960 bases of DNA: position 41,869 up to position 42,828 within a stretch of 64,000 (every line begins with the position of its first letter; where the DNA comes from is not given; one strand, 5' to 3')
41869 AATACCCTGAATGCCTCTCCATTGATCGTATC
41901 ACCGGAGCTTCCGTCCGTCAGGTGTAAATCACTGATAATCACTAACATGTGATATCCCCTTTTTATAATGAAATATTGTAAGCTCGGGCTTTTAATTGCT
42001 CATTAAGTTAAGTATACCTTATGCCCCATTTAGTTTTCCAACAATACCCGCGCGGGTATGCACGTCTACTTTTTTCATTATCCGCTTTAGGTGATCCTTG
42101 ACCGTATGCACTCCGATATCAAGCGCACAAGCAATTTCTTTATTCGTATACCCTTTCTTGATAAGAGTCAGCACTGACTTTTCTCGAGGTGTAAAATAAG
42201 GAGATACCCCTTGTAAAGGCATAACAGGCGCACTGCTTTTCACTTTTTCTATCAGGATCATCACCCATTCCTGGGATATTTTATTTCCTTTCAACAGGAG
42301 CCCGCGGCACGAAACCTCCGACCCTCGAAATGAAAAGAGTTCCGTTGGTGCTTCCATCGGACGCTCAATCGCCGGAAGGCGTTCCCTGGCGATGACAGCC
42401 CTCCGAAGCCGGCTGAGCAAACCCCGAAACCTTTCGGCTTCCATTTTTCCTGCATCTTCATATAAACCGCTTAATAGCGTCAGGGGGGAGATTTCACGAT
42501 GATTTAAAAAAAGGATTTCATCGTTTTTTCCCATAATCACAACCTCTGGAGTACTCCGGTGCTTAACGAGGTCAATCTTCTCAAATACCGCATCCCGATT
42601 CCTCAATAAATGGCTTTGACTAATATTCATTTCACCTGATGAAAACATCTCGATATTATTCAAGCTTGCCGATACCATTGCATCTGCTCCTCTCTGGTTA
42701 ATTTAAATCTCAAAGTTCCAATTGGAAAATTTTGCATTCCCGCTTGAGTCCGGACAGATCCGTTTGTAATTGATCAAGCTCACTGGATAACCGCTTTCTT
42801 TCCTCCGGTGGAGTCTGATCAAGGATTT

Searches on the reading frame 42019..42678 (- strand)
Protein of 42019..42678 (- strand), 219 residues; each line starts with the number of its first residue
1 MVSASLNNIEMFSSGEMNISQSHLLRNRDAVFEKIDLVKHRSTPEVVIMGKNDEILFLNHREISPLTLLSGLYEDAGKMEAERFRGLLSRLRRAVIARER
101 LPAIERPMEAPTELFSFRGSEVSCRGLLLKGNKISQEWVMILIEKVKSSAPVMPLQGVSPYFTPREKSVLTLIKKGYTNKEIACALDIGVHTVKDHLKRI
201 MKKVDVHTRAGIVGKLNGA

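Call 83: search_protein_families(library=pfam, proteins=[window:42019-42678:-], max_evalue=0.001)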
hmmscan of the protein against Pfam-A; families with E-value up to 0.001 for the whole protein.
window:42019-42678:- (219 aa): 3 families
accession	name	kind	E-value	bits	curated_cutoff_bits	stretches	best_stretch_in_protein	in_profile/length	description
PF00196.25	GerE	-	8.4e-15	54.6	23.5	1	162-213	3-54/57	Bacterial regulatory proteins, luxR family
PF08281.18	Sigma70_r4_2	-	5.6e-07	29.6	25.7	1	163-203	12-53/54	Sigma-70, region 4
PF04545.22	Sigma70_r4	-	0.00021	21.2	24.1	1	163-204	6-48/50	Sigma-70, region 4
